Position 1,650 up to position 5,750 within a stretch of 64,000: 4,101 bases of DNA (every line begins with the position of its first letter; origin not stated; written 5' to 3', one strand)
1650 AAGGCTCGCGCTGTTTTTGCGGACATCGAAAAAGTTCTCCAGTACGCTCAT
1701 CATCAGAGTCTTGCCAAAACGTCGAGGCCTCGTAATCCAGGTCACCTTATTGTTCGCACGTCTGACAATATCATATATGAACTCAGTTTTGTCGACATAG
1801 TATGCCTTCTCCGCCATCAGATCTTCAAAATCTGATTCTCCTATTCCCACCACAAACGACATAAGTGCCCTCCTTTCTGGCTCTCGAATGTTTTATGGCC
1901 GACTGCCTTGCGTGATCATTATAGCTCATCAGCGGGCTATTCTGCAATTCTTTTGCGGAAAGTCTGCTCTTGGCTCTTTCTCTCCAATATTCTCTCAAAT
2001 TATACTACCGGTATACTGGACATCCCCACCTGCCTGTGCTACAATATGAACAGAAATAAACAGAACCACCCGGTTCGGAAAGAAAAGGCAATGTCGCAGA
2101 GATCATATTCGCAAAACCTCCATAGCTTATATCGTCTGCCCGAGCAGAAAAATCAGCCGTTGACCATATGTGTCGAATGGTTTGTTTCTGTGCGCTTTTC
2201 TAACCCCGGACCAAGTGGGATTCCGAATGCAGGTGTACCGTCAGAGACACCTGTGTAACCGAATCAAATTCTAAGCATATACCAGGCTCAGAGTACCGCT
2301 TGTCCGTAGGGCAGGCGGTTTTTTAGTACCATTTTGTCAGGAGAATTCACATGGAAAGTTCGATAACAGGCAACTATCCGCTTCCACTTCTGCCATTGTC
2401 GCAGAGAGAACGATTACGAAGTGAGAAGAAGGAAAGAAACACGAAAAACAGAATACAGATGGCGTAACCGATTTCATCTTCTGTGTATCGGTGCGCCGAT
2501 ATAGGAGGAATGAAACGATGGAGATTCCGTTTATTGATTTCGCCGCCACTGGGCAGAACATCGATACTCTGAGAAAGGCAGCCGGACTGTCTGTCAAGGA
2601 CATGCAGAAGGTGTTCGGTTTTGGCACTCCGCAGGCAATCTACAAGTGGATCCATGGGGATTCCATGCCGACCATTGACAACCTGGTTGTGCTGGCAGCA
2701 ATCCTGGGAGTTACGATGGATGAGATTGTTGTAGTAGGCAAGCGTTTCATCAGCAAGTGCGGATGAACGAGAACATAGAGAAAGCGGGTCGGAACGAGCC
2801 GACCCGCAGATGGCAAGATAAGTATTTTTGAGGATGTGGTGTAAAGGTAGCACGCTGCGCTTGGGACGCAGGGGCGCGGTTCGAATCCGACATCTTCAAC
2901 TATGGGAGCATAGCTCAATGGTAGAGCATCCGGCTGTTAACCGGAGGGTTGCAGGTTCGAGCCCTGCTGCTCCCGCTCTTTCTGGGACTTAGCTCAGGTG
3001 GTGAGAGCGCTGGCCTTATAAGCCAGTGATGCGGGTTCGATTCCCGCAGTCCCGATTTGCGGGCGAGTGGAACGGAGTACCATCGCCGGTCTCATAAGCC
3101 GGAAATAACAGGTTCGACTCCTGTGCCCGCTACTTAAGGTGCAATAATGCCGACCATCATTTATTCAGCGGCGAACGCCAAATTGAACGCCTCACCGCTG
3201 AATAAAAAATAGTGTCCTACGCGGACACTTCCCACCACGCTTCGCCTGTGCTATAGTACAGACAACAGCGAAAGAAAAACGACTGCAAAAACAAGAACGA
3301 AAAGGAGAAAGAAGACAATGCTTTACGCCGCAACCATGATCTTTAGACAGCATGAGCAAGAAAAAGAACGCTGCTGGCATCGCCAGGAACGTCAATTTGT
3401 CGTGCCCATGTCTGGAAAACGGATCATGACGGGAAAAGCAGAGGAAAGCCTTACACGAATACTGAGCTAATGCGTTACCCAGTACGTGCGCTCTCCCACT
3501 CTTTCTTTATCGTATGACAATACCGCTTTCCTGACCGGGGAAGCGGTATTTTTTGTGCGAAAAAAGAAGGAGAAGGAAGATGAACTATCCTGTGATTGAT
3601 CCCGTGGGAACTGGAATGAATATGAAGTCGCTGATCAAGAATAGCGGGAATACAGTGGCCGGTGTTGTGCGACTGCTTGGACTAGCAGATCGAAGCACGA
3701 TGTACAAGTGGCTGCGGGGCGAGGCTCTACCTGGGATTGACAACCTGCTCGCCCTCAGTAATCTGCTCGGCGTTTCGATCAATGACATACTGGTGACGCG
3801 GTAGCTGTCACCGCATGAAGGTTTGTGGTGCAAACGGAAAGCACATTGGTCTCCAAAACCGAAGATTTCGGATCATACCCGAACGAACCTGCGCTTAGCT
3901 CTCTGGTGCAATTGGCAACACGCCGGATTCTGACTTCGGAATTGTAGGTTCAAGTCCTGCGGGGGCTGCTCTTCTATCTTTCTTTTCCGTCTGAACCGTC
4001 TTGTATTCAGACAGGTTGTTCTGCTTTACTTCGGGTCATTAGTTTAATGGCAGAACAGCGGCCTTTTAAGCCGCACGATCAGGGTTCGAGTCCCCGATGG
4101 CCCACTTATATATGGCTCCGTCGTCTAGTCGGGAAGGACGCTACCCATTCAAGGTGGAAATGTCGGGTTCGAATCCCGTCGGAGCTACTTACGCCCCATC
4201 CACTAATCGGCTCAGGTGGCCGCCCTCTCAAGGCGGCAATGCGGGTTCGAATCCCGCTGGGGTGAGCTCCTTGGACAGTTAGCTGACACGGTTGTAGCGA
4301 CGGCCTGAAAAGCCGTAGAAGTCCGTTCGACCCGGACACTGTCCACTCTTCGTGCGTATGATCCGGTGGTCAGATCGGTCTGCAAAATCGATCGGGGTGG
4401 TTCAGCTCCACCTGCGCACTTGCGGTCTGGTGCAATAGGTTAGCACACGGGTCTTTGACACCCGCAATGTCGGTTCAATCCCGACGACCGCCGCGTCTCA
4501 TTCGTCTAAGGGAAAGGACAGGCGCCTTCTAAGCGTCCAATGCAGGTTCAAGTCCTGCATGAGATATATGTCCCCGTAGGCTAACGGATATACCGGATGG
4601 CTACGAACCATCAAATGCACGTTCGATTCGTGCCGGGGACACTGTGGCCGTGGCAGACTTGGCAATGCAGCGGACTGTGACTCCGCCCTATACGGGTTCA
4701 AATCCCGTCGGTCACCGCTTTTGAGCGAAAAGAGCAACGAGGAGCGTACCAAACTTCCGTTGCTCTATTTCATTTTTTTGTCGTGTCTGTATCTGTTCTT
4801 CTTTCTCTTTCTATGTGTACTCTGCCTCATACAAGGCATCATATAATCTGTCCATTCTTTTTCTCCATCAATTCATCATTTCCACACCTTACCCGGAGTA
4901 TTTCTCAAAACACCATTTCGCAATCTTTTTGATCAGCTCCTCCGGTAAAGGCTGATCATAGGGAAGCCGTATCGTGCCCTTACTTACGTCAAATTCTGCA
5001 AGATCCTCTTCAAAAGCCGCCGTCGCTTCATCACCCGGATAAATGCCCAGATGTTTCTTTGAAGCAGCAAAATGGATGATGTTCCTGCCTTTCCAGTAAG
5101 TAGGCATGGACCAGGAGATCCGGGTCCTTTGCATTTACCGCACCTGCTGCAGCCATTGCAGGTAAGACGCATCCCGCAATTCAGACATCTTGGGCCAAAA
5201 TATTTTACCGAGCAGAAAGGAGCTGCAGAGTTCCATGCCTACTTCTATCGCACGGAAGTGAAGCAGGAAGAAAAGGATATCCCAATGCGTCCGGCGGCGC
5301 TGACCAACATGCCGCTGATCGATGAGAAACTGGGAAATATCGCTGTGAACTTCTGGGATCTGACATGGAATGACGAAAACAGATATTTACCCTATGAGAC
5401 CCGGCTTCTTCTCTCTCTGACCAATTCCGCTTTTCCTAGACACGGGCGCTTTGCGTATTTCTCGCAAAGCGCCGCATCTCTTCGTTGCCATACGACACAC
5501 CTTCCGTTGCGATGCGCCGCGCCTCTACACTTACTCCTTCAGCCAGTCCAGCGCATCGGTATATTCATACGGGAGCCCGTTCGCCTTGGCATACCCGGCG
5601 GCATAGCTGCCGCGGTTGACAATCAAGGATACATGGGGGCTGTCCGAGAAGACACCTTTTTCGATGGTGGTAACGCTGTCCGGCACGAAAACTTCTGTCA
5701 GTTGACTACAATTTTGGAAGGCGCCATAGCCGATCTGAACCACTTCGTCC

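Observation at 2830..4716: Compact 15-member accessory tRNA array with many non-canonical cloverleaves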

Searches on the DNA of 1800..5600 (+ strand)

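Call 12: search_rna_families(source=window, start=1800, end=5600, threshold=evalue, max_evalue=1, show_alignments=0)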
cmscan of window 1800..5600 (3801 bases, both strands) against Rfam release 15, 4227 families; matches with E-value up to 1: 18.
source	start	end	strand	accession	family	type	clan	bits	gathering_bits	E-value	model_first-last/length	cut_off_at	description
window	2904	2975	+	RF00005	tRNA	Gene; tRNA;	CL00001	74.9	29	8.1e-16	1-71/71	no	tRNA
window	2983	3055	+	RF00005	tRNA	Gene; tRNA;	CL00001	70.6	29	1.3e-14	1-71/71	no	tRNA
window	4033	4104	+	RF00005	tRNA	Gene; tRNA;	CL00001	62.4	29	2.3e-12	1-71/71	no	tRNA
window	4273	4345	+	RF00005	tRNA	Gene; tRNA;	CL00001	55.9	29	1.4e-10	1-71/71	no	tRNA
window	4644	4716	+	RF00005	tRNA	Gene; tRNA;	CL00001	55.5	29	1.8e-10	1-71/71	no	tRNA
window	4421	4493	+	RF00005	tRNA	Gene; tRNA;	CL00001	55.1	29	2.3e-10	1-71/71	no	tRNA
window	4570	4641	+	RF00005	tRNA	Gene; tRNA;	CL00001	53.9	29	5.1e-10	1-71/71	no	tRNA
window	4495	4566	+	RF00005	tRNA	Gene; tRNA;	CL00001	53.8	29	5.5e-10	1-71/71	no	tRNA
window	4192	4265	+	RF00005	tRNA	Gene; tRNA;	CL00001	52.9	29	9.3e-10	1-71/71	no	tRNA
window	2830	2898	+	RF00005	tRNA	Gene; tRNA;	CL00001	51.9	29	1.7e-09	1-71/71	no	tRNA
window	3819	3891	+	RF00005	tRNA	Gene; tRNA;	CL00001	51.3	29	2.6e-09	1-71/71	no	tRNA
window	3897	3968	+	RF00005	tRNA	Gene; tRNA;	CL00001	49.2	29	9.9e-09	1-71/71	no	tRNA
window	4114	4187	+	RF00005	tRNA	Gene; tRNA;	CL00001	43.9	29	2.8e-07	1-71/71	no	tRNA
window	2904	2976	-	RF04354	Plastid-ycf2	Cis-reg;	-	32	65.7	0.00061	1-75/75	no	Plastid-ycf2 5UTR RNA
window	3059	3131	+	RF00005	tRNA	Gene; tRNA;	CL00001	31.7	29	0.00065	1-71/71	no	tRNA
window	4352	4419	+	RF01852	tRNA-Sec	Gene; tRNA;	CL00001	30.8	47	0.0025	1-91/91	no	Selenocysteine transfer RNA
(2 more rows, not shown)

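Call 22: search_dna_similar(query=L006:1-20225:+, collection=plasmids, mode=near)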
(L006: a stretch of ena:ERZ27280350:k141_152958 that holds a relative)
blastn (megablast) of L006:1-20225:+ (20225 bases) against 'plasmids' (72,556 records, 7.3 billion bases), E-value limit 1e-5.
No match.

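Call 23: search_dna_similar(query=L010:1-20225:+, collection=phages, mode=near)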
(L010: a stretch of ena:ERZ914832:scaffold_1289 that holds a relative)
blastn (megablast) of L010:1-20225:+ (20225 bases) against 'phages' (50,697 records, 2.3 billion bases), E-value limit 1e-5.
Records with a match: 1; places in all: 1; records where one place covers at least 80% of the query: 0.
Best place of each record, by identity: 80-90% 1.
By first word of the organism name: Streptomyces 1.
By host as written in the record: Streptomyces turgidiscabies 1.
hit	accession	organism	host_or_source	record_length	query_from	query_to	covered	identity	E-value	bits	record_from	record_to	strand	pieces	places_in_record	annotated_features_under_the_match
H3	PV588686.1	Streptomyces phage pSt2308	Streptomyces turgidiscabies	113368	11578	11636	0%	88.1%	2e-7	68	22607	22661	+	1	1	tRNA-Phe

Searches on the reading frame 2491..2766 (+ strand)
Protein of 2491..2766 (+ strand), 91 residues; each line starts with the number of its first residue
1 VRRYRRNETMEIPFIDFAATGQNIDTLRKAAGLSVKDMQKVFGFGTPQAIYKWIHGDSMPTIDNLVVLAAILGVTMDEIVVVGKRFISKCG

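Call 7: search_protein_families(library=phrogs, proteins=[window:2491-2766:+])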
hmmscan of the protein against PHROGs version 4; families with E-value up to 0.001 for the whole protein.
window:2491-2766:+ (91 aa): 7 families
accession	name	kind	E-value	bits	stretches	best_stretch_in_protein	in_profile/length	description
phrog_8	-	transcription regulation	6.9e-08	33.3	1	19-79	76-135/346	transcriptional regulator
phrog_4836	-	transcription regulation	1.9e-07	31.8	1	20-75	76-130/194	CII-like regulator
phrog_4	-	transcription regulation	2.6e-07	31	1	10-78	130-190/400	transcriptional repressor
phrog_3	-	transcription regulation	2.9e-07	31.6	1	20-80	89-146/430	transcriptional repressor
phrog_2967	-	transcription regulation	5.3e-07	30.4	1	17-79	8-69/225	transcriptional regulator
phrog_1373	-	transcription regulation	9.9e-06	26.6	1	20-83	64-126/166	transcriptional regulator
phrog_4739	-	unknown function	0.00072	20.2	1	19-74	67-121/167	-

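Call 80: search_protein_families(library=padloc, proteins=[window:2518-2763:+], max_evalue=0.001)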
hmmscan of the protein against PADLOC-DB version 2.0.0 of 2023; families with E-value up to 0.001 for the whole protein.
window:2518-2763:+ (82 aa): 2 families
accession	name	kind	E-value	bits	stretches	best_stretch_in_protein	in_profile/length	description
PDLC03951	RmrA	-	0.00063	16.8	1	12-67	10-64/400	-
PDLC03954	RmrA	-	0.00095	16.2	0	11-67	11-66/380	-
